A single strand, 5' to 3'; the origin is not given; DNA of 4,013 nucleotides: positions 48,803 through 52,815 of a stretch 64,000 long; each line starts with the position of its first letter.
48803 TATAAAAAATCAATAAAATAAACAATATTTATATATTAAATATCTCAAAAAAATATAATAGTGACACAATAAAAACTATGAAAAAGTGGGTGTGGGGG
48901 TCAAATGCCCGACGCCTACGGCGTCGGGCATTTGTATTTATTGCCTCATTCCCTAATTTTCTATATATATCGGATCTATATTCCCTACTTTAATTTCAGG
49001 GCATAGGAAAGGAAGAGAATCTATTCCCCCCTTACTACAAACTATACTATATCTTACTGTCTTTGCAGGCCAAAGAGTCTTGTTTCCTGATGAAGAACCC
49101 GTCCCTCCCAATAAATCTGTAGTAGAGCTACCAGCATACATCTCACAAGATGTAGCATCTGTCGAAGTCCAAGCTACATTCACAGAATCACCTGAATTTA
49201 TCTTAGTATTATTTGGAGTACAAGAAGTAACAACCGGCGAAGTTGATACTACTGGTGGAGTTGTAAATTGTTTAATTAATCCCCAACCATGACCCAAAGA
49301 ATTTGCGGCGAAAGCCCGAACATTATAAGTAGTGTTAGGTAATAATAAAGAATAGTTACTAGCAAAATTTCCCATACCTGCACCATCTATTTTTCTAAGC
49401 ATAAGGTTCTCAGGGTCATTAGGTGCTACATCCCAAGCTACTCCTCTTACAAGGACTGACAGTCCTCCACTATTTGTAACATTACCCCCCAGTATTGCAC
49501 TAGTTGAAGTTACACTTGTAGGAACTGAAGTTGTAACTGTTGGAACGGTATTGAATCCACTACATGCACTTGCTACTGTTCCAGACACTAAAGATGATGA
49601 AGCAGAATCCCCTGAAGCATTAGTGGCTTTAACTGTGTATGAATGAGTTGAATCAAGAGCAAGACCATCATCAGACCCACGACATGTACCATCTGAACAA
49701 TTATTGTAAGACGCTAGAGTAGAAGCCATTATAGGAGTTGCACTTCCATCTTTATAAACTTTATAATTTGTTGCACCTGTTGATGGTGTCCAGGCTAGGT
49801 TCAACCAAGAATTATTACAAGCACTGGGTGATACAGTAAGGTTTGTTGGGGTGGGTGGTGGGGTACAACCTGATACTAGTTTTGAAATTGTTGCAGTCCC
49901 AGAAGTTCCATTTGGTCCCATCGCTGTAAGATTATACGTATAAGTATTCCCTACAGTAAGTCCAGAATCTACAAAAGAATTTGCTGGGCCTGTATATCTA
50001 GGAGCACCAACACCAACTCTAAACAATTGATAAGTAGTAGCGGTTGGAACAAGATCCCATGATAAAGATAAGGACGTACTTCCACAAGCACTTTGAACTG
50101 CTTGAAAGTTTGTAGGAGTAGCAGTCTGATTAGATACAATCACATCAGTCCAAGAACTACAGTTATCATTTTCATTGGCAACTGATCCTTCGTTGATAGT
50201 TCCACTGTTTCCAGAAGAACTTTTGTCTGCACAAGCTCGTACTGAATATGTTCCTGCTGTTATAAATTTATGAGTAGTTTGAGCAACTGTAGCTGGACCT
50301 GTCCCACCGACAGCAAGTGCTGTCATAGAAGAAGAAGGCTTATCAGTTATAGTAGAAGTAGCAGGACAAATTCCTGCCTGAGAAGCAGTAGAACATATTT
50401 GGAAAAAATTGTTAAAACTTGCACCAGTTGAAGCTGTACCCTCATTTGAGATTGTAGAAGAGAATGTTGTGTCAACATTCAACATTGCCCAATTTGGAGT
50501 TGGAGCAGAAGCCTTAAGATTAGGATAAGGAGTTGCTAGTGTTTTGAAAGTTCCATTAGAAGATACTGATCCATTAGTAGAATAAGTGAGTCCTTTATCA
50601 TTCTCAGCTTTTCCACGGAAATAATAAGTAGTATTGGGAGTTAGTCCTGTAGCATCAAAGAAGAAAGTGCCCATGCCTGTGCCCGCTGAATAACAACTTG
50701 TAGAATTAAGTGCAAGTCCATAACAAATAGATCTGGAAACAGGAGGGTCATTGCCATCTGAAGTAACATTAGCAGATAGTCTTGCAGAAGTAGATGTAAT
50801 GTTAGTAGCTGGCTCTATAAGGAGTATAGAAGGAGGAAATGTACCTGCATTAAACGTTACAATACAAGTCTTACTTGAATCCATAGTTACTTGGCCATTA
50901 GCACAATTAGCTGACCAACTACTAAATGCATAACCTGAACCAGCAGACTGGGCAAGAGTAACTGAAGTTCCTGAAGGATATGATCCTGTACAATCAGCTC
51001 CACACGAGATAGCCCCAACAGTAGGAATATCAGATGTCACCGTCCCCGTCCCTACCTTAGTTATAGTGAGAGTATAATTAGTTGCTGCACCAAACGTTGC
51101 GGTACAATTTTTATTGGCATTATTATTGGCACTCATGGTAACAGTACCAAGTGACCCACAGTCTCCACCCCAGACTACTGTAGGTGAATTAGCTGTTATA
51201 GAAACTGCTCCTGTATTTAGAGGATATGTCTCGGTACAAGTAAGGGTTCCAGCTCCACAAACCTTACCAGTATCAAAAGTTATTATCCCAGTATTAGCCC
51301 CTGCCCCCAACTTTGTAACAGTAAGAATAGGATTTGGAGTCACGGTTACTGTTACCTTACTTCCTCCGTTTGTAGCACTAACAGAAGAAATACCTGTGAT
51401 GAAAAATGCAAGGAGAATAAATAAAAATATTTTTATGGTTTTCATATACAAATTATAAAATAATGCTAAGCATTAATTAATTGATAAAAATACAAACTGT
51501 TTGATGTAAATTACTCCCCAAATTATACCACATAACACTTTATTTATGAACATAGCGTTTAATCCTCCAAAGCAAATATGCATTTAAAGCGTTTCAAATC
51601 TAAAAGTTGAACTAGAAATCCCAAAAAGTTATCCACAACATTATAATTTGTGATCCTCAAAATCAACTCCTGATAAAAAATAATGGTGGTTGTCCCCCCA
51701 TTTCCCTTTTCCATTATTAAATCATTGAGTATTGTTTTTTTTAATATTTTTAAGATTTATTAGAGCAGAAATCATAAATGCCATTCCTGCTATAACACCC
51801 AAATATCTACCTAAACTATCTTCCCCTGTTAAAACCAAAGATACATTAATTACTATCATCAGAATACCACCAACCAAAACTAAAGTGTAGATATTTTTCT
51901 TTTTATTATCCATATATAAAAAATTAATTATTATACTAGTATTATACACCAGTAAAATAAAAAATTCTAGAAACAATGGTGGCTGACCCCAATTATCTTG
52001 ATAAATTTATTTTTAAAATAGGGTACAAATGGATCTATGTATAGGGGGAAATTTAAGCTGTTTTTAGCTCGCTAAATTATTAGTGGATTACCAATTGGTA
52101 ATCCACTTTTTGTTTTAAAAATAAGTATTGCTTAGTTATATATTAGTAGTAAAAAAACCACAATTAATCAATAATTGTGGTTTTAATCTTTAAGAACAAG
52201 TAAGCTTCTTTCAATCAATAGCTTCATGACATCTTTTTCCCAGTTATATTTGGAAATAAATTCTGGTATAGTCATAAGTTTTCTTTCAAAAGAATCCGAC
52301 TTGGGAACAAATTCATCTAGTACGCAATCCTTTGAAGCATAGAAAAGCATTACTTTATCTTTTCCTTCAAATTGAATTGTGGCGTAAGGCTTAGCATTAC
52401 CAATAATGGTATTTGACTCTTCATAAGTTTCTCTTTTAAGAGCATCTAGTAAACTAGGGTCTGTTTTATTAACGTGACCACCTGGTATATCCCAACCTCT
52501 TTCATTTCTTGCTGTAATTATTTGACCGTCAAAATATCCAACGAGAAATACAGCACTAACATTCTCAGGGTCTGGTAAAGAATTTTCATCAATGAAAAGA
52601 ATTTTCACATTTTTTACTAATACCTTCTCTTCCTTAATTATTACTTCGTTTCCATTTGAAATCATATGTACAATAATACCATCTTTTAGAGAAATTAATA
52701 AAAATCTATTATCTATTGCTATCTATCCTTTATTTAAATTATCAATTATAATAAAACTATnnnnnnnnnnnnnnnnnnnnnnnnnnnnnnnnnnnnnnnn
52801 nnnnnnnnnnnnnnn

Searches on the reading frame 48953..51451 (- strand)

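Call 42: search_protein_families(library=pfam, proteins=[window:48953-51451:-], max_evalue=0.001)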
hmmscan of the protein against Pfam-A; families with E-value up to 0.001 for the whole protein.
window:48953-51451:- (832 aa): 2 families
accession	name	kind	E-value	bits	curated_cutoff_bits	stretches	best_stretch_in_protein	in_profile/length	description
PF00041.27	fn3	-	1.4e-07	32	25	0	534-620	2-79/84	Fibronectin type III domain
PF16656.11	Pur_ac_phosph_N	-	0.00094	20.1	30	0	193-304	12-93/93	Purple acid Phosphatase, N-terminal domain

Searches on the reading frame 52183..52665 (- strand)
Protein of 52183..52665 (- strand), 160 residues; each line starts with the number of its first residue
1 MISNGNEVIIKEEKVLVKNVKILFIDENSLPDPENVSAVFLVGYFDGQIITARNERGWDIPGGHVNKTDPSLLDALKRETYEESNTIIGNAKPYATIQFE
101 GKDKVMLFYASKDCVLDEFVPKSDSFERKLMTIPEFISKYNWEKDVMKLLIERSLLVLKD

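Call 42: search_protein_families(library=pfam, proteins=[window:52183-52665:-], max_evalue=0.001)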
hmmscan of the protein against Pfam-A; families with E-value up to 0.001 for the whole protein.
window:52183-52665:- (160 aa): 1 family
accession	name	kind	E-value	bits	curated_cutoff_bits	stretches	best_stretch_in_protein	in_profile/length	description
PF00293.34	NUDIX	-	9.6e-08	32.6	21.1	1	48-136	14-118/134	NUDIX domain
